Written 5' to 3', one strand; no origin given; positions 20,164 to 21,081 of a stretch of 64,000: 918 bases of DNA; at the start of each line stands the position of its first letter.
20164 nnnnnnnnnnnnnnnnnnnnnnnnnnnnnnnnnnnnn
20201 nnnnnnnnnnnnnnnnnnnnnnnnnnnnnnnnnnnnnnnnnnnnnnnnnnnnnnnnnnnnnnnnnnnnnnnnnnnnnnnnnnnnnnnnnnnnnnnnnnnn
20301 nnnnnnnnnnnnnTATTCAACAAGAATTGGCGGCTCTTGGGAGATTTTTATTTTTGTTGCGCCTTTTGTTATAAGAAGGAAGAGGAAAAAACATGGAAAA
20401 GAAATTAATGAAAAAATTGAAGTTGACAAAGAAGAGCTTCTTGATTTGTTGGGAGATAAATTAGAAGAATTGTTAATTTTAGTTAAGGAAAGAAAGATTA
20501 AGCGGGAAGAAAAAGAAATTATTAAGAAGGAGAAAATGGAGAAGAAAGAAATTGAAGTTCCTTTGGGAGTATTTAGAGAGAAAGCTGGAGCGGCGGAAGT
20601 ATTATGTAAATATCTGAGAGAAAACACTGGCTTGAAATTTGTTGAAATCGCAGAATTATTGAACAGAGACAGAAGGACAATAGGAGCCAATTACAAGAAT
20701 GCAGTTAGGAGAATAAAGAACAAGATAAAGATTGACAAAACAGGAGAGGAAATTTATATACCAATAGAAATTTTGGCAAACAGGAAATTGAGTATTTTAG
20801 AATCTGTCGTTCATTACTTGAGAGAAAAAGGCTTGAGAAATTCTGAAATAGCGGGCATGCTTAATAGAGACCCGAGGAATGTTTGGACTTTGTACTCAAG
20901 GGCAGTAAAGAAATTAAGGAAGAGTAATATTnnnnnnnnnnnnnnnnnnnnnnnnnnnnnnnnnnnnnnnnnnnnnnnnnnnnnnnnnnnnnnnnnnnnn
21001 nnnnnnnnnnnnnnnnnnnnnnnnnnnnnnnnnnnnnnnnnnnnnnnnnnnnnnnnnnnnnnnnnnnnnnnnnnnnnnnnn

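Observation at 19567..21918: Within-cassette concerted evolution: anchored ectodomain and its soluble neighbour are near-identical (cassette 1)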

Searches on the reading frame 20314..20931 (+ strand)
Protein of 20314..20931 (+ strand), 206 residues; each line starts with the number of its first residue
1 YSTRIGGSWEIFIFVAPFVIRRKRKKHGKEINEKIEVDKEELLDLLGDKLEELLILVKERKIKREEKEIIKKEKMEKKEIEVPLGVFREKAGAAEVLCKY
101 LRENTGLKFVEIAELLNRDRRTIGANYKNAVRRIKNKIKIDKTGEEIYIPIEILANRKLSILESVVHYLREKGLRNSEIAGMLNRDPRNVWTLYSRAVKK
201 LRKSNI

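Call 30: search_solved_structures(query=window:20347-20931:+, max_evalue=1, show_alignments=2)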
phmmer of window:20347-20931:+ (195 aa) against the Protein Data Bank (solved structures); distinct sequences matched with E-value up to 1: 4.
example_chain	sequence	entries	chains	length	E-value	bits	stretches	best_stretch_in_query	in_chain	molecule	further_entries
8hnp_A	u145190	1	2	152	0.25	14.5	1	156-193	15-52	Archaeal transcription regulator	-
8zo3_A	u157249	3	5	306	0.26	14.4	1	113-172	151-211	N-acetylmuramic acid/N-acetylglucosamine kinase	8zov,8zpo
8hno_A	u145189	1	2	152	0.27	14.4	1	156-193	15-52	Archaeal transcription regulator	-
7wh9_A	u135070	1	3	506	0.55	13.3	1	96-182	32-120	O-methyltransferase gedA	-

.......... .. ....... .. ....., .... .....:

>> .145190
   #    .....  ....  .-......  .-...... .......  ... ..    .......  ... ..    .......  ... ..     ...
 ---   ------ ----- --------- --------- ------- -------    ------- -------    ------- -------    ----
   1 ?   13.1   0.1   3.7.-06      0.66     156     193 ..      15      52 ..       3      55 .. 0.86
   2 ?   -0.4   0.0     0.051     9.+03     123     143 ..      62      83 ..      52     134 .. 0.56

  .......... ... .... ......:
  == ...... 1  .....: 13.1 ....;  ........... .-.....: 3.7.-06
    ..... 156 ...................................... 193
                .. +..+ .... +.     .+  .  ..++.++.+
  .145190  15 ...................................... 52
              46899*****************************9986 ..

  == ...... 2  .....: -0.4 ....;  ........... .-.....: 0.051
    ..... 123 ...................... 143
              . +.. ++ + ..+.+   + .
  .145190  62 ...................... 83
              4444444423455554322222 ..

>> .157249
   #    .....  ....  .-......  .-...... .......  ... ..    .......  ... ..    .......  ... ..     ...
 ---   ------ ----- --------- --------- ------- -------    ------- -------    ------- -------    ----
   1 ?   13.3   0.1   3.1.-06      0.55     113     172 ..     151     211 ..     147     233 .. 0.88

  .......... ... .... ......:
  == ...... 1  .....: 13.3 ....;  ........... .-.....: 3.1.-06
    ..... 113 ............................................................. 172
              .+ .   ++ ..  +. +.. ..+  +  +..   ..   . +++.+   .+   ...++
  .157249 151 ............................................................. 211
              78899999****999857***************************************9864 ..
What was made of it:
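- Tried and rejected: Only a marginal hit to an archaeal Tfx-like regulator, 8hnp (call 30).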

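Call 33: find_homologous_proteins(query=window:20314-20931:+)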
Query window:20314-20931:+ (206 aa): 13 proteins with E <= 0.001 among 817 candidates.
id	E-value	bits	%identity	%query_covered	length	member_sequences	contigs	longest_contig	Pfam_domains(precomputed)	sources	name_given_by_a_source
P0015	3.5e-64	234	55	60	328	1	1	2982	PF13936.13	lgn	-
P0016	1.5e-57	212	52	59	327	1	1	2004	PF13412.13,PF13384.13,PF20432.5,PF13936.13,PF08281.19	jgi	-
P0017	2.7e-49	186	38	90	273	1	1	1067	PF13412.13,PF11225.15,PF08281.19,PF11242.15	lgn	-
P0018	4.0e-44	169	48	98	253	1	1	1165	PF08281.19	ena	-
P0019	2.0e-36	144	48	84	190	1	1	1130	PF13936.13,PF08281.19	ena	-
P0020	1.4e-35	141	51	65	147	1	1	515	PF08281.19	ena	-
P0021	2.2e-35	140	54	64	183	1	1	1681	PF08281.19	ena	-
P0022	2.8e-34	137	57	65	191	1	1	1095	PF08281.19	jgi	-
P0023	4.2e-30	123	48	61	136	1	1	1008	PF08281.19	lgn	-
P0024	4.8e-30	123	52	63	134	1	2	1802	PF08281.19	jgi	-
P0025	5.2e-25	106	46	61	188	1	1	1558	PF08281.19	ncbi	ncbi:hypothetical protein LCGC14_2442390, partial [marine sediment metagenome]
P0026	3.7e-21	94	40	79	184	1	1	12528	-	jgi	jgi:hypothetical protein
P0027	6.7e-19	86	37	82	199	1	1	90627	-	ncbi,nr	ncbi:hypothetical protein KY360_05355 [Candidatus Woesearchaeota archaeon]|nr:hypothetical protein [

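Call 68: predict_structure(alignment_id=A3)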
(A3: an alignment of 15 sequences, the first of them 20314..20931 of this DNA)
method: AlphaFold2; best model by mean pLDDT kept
length: 206 residues; sequences in the alignment: 15
mean_pLDDT: 84.1   pTM: 0.66
mean pLDDT of the five models: 84.1, 82.5, 82.4, 82.2, 79.3
residues with pLDDT >= 90: 134; 70-90: 26; 50-70: 22; < 50: 24
segments of 3 or more residues with pLDDT < 50: 1-21
pLDDT, mean of each block of 10 residues (from residue 1): 44 47 52 61 89 95 91 73 93 97 95 95 98 92 77 95 98 97 96 98 86
secondary structure, 60 per line:
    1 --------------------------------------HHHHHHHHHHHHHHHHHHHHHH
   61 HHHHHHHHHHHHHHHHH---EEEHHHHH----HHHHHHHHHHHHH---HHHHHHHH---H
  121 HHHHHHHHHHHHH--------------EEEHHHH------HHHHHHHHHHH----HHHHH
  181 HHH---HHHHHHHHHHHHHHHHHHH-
elements in order: H39-77 E81-83 H84-88 H93-105 H109-116 H120-133 E148-150 H151-154 H161-171 H176-183 H187-205

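Call 70: fold_search(model_id=the predicted structure, library=pdb)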
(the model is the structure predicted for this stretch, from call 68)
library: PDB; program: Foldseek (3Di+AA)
matches with E <= 10: 878; with E <= 0.001: 0
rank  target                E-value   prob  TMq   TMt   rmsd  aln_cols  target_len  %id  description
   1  9n9q_C                1.4e-02  0.97  0.22  0.18  21.5       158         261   16  Cryo-EM structure of the RNA-guided transcription complex (released 2025-12-24)
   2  9a50_A                6.2e-02  0.85  0.22  0.17  22.2       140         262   20  Integrative model of RPSB-RPOC by crosslinking MS and deep learning (released 2024-09-18)
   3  1u78_A                6.6e-02  0.80  0.18  0.33  17.4       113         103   14  Structure of the bipartite DNA-binding domain of Tc3 transposase bound to transposon DNA (released 2004-08-31)
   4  9a7s_A                8.3e-02  0.82  0.22  0.18  22.1       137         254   21  Integrative model of RPSD-RPOB by crosslinking MS and deep learning (released 2024-09-18)
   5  9cb6_C                1.4e-01  0.51  0.22  0.20   8.5       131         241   13  Crystal Structure of RT-PhyR (ruthe_02744) (released 2025-05-28)
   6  5vxn_D                1.6e-01  1.00  0.21  0.21   0.8        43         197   37  Structure of two RcsB dimers bound to two parallel DNAs. (released 2018-03-07)
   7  2h27_A                1.6e-01  1.00  0.23  0.63   4.2        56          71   25  Crystal Structure of Escherichia coli SigmaE Region 4 Bound to its-35 Element DNA (released 2006-08-22)
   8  6eo3_A                1.6e-01  0.60  0.21  0.22  15.6       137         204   19  Conformational dynamism for DNA interaction in Salmonella typhimurium RcsB response regulator. S207C P212121 (released 2017-11-15)
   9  5vxn_B                1.7e-01  0.96  0.21  0.23   8.8        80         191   25  Structure of two RcsB dimers bound to two parallel DNAs. (released 2018-03-07)
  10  5e17_F                1.7e-01  0.80  0.23  0.14  23.0       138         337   17  T. thermophilus transcription initiation complex having a RRR discriminator sequence and a nontemplate-strand length c (released 2016-03-09)
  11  9kme_B                1.7e-01  0.14  0.15  0.14  13.4       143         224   16  Crystal structure of soluble bacteriorhodopsin NeuroBR_A (released 2025-06-04)
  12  5fgm                  1.9e-01  1.00  0.23  0.69   1.7        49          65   16  Streptomyces coelicolor SigR region 4 (released 2016-03-02)
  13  5w43_B                2.0e-01  0.93  0.21  0.22  11.3        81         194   27  Structure of the two-component response regulator RcsB-DNA complex (released 2018-03-07)
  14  2h27_D                2.1e-01  1.00  0.23  0.65   3.6        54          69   26  Crystal Structure of Escherichia coli SigmaE Region 4 Bound to its-35 Element DNA (released 2006-08-22)
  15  2lvs_MODEL_1_A        2.1e-01  0.51  0.20  0.33   9.8       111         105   20  NMR solution structure of a CRISPR repeat binding protein (released 2013-01-23)
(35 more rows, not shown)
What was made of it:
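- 20557..20922 (+): Cytoplasmic tail with two HTH units (20557-20718 and 20758-20922) of sigma-70 region 4 / Tfx type. AF2 pLDDT 84, with local fits to SigR/SigD/SigE region 4 at 1.7-4.2 A (calls 68, 70).
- On Sigma-70 region 4-type HTH (PF08281) in the A tail: Local structural fits to SigR/SigD/SigE region 4 (call 70).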
